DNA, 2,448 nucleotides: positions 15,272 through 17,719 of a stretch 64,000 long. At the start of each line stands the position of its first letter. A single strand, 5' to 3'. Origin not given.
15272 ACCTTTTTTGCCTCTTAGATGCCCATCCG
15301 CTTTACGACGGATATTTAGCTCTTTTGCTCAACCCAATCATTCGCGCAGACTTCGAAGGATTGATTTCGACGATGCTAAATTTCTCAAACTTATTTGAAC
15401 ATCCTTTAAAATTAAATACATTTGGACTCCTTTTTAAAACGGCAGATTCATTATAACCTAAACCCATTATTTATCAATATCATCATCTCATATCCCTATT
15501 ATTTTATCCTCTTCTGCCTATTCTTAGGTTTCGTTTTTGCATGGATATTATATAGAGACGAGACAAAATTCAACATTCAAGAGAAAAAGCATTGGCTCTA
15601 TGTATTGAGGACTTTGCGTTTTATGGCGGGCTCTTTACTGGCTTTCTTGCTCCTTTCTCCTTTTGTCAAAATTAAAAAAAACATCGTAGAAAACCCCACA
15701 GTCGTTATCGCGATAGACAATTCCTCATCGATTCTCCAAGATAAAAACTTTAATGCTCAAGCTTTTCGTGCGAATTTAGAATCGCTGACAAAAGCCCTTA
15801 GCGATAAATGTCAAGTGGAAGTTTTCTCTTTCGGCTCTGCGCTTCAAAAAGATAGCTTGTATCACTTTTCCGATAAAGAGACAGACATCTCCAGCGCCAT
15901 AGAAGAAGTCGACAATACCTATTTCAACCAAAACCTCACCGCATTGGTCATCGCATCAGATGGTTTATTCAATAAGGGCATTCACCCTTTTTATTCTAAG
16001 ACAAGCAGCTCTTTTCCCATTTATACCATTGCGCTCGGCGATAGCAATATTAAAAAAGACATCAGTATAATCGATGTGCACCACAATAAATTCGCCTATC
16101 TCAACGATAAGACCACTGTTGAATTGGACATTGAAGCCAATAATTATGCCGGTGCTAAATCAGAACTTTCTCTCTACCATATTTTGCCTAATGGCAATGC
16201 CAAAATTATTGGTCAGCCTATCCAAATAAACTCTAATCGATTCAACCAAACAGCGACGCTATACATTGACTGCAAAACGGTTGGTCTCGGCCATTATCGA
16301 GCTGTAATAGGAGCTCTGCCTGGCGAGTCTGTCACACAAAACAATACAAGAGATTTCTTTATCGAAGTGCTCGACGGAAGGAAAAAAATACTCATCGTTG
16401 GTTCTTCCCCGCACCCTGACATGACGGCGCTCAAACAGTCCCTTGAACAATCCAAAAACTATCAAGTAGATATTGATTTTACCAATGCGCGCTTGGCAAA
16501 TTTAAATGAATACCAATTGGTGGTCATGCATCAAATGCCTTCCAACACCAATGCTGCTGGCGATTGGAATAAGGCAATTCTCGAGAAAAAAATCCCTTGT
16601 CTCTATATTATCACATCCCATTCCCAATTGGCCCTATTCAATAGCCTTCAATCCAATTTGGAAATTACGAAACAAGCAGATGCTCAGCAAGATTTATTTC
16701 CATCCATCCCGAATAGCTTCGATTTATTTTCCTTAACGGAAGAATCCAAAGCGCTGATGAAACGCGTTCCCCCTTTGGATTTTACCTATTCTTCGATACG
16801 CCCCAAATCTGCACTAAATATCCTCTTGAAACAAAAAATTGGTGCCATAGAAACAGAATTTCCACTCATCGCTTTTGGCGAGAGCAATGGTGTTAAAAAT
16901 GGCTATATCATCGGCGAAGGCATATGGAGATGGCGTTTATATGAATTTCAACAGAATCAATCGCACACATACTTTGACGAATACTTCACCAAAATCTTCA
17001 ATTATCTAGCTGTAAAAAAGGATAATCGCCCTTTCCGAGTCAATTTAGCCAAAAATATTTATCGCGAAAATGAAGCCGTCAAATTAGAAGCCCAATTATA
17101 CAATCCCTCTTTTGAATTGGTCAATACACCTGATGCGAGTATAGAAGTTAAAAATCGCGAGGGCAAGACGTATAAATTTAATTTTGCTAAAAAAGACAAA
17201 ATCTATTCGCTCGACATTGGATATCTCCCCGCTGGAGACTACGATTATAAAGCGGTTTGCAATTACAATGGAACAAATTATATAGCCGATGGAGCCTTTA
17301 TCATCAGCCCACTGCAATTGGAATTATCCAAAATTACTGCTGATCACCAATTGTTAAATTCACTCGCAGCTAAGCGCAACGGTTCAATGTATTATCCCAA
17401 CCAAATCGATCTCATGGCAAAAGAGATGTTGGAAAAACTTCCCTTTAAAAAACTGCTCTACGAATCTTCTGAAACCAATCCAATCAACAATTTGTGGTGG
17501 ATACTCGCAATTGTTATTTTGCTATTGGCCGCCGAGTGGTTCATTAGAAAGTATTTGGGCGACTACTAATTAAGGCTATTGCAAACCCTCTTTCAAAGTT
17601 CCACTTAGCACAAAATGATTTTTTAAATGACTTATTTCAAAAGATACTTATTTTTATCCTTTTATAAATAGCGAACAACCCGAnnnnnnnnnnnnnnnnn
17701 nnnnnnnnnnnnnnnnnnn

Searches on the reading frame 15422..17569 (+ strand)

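Call 3: search_protein_families(library=pfam, proteins=[window:15422-17569:+], max_evalue=0.01)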
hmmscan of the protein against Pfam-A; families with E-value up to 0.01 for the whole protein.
window:15422-17569:+ (715 aa): 2 families
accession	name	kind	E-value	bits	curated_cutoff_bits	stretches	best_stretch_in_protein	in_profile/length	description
PF00092.34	VWA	-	0.0019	18.9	23.8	1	94-173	2-79/174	von Willebrand factor type A domain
PF13519.12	VWA_2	-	0.0039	18.2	27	1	94-172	1-78/107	von Willebrand factor type A domain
